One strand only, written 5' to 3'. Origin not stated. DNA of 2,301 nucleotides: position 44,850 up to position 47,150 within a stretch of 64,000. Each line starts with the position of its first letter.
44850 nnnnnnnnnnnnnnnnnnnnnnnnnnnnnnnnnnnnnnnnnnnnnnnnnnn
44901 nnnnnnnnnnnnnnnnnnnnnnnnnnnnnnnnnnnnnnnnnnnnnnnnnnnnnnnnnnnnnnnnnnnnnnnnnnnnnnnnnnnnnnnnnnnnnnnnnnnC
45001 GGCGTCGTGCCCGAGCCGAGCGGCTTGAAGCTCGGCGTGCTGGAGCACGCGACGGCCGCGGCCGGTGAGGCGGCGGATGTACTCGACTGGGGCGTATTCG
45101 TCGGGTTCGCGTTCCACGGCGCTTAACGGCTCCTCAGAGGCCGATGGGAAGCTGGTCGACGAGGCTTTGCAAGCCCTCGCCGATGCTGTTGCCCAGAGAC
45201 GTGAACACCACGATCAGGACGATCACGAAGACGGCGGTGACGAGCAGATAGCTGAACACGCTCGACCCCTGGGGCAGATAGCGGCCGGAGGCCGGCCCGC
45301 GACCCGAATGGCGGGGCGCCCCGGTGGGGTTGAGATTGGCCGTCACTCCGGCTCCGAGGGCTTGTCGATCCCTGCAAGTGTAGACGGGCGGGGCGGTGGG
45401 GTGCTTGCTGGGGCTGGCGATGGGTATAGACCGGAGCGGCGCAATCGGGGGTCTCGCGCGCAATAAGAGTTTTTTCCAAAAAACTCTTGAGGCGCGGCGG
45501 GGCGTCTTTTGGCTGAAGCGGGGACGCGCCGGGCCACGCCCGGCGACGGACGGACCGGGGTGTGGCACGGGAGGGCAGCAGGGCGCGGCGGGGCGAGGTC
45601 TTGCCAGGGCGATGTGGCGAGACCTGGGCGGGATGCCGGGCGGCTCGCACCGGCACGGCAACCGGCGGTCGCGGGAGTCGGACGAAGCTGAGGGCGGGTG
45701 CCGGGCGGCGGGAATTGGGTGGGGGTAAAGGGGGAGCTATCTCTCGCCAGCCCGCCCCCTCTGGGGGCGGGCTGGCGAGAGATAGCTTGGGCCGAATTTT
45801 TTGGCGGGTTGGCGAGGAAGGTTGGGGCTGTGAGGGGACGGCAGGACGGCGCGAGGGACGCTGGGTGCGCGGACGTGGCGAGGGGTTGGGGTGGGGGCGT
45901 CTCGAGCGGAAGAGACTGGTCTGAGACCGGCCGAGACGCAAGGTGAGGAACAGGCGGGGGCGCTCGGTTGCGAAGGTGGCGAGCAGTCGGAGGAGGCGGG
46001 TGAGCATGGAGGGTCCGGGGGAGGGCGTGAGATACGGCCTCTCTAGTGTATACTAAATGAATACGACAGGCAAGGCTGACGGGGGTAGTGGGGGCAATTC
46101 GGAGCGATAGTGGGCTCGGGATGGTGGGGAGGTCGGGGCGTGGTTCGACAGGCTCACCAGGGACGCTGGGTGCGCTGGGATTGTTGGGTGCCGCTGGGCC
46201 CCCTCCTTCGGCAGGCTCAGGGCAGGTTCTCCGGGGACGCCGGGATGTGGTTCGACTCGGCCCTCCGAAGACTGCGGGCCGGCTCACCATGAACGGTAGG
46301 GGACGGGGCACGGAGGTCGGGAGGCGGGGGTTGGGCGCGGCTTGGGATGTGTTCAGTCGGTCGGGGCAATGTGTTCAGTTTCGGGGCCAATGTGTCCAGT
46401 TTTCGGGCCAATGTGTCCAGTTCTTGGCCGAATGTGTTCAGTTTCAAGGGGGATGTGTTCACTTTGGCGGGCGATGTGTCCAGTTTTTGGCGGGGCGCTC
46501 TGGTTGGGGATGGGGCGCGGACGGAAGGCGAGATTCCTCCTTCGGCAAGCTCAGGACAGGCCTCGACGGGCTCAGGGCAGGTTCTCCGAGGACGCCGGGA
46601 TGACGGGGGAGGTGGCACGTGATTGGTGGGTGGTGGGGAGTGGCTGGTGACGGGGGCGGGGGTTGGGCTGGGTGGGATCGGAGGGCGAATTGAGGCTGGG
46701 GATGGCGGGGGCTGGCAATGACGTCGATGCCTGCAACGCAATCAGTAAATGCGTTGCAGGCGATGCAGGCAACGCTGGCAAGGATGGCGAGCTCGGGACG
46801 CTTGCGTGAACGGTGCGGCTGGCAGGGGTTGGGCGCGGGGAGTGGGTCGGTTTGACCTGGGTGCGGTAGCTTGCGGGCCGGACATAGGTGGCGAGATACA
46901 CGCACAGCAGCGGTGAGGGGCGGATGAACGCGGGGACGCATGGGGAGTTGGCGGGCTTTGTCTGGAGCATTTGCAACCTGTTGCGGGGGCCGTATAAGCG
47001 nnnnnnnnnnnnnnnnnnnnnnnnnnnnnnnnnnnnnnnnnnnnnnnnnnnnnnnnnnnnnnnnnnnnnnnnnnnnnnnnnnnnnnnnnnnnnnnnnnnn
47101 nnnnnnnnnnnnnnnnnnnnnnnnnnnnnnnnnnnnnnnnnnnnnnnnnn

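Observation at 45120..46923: Unusually long (about 1.8 kb) gene-free, structure-rich region upstream of clpC and hsdM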

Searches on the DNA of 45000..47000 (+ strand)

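Call 33: search_rna_families(source=window, start=45000, end=47000, threshold=evalue, max_evalue=10)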
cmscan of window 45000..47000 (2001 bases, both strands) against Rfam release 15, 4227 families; matches with E-value up to 10: 12.
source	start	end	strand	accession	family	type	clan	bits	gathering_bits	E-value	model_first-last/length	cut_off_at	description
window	45700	45784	+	RF01677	P35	Gene; sRNA;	-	37.3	70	0.0014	1-62/62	no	Pseudomonas sRNA P35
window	45736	45786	-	RF03960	mir-6644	Gene; miRNA;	-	29.8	82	0.00081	10-56/67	no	mir-6644 microRNA precursor family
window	45735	45787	+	RF04204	mir-3473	Gene; miRNA;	-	26.2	71.8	0.012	1-78/78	no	mir-3473 microRNA precursor family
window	45735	45787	-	RF04204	mir-3473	Gene; miRNA;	-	25.9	71.8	0.015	1-78/78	no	mir-3473 microRNA precursor family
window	45727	45797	+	RF04029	mir-8521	Gene; miRNA;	-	21.4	80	0.21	1-68/68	no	mir-8521 microRNA precursor family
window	45733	45786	+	RF00697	mir-186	Gene; miRNA;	-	21.2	70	0.65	1-82/82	no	mir-186 microRNA precursor family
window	45735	45788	-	RF03433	mir-2576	Gene; miRNA;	-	20.3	83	5.6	1-120/120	no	mir-2576 microRNA precursor family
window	45747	45776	+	RF00502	TCV_Pr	Cis-reg;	-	19.7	40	1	1-34/34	no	Turnip crinkle virus (TCV) core promoter hairpin (Pr)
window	45265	45305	-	RF02793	asR3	Gene; antisense;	-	18.1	46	4.7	1-57/57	no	Pyrobaculum asRNA3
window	45742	45778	-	RF04163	mir-8364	Gene; miRNA;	-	17.3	67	9.7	1-61/61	no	mir-8364 microRNA precursor family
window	45456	45495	-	RF00875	mir-692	Gene; miRNA;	-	16.8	98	9.6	32-70/109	no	mir-692 microRNA precursor family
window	46319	46378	+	RF02040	HOTTIP_1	Gene; lncRNA;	-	15.1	50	3.5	1-57/57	no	HOXA transcript at the distal tip, conserved region 1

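Call 53: search_dna_similar(query=window:45680-46800:+, collection=plasmids, mode=distant, max_rows=10)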
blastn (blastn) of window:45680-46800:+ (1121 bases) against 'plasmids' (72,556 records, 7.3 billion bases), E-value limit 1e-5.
No match.

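Call 54: search_dna_similar(query=window:45680-46800:+, collection=phages, mode=distant, max_rows=10)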
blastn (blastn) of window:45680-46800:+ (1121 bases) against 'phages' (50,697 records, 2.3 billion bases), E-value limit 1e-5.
No match.

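Call 86: build_rna_model(alignment_id=A4, structure=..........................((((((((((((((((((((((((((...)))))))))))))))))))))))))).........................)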
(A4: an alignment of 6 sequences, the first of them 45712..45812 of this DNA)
Model R1 built from alignment A4 (6 sequences, 106 columns); structure: as given.
model positions 100; base pairs 25; branch points 0; effective number of sequences 1.25; information 0.59 bits per position. Calibrated on 0.2 Mb of random sequence (short: E-values are rough).
structure used (alignment columns):
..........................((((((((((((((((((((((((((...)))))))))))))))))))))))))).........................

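Call 87: search_with_rna_model(model_id=R1, sources=[window, L082, L085, L086, L087, L088, L089, L090, L124, L168, L217, L218, L219, L220, L003, L004, L030, L042, L063, L073, L074, L098, L100, L142, L148, L160, L170, L176, L186], max_evalue=1)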
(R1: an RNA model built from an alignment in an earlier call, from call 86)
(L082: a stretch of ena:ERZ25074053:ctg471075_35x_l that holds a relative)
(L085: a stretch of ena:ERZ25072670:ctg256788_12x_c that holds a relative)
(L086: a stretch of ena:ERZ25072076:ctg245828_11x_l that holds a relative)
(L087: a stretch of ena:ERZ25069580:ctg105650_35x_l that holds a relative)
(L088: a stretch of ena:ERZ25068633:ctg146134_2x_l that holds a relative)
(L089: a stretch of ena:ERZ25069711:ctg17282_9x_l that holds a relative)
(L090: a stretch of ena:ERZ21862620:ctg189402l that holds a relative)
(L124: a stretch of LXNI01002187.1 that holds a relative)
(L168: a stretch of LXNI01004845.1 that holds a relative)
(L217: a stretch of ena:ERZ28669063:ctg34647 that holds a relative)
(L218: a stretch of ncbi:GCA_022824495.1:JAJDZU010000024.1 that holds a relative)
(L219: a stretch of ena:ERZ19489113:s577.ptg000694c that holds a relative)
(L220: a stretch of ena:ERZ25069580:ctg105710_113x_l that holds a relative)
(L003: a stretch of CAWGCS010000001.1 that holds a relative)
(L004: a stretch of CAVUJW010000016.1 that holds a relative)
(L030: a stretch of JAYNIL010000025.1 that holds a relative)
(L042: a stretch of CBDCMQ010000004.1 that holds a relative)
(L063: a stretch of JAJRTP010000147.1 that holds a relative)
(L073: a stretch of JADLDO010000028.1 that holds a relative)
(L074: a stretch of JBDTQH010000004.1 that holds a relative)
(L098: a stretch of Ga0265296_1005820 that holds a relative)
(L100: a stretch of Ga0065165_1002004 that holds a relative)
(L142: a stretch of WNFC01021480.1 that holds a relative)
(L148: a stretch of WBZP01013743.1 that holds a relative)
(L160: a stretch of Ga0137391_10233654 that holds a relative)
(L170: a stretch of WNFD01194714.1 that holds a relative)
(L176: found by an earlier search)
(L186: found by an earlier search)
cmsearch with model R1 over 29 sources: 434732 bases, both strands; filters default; matches with E-value up to 1: 12.
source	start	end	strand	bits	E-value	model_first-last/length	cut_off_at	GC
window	45712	45809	+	113.6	1.4e-23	1-100/100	no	0.64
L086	9327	9424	-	113.2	1.8e-23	1-100/100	no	0.67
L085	9310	9407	-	113.1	1.9e-23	1-100/100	no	0.64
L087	9203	9302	-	110.1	9.4e-23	1-100/100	no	0.67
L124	13258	13359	+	98.8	3.8e-20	1-100/100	no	0.61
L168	2520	2622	-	95.4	2.3e-19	1-100/100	no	0.66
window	45735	45787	-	63.8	4.3e-12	26-78/100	no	0.7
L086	9349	9401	+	61.9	1.1e-11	26-78/100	no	0.7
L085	9332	9384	+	60.5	2.5e-11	26-78/100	no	0.66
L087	9225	9277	+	58.2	8.3e-11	26-78/100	no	0.68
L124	13283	13337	-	54.3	6.6e-10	26-78/100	no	0.65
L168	2542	2596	+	51.9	2.3e-09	26-78/100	no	0.65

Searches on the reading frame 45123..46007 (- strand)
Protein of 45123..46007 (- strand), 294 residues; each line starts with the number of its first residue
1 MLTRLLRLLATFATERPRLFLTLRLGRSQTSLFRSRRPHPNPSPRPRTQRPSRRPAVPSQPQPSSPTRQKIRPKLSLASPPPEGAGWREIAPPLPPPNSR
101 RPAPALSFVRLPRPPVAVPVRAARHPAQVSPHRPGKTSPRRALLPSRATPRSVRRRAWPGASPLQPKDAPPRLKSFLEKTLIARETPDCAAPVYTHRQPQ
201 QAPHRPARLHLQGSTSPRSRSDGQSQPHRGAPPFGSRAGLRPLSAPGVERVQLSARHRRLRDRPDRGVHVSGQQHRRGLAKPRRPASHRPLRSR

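Call 79: search_protein_families(library=ncbifam, proteins=[window:45123-46007:-], max_evalue=0.1)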
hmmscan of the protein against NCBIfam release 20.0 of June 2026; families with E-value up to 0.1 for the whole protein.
window:45123-46007:- (294 aa): 0 families

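Call 80: search_protein_families(library=pfam, proteins=[window:45123-46007:-], max_evalue=0.1)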
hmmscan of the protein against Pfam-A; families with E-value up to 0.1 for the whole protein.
window:45123-46007:- (294 aa): 0 families

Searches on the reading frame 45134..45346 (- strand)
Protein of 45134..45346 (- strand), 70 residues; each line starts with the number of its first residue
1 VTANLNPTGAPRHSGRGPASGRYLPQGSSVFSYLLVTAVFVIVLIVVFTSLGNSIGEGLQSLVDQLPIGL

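Call 8: search_protein_families(library=pfam, proteins=[window:45134-45346:-], max_evalue=0.01)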
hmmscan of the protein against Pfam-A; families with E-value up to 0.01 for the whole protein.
window:45134-45346:- (70 aa): 1 family
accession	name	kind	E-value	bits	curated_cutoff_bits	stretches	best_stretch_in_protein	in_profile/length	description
PF01594.21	AI-2E_transport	-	0.0039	16.9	34.3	1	30-67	50-87/327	AI-2E family transporter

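Call 79: search_protein_families(library=ncbifam, proteins=[window:45134-45346:-], max_evalue=0.1)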
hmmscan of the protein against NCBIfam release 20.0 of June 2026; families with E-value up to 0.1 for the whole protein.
window:45134-45346:- (70 aa): 0 families
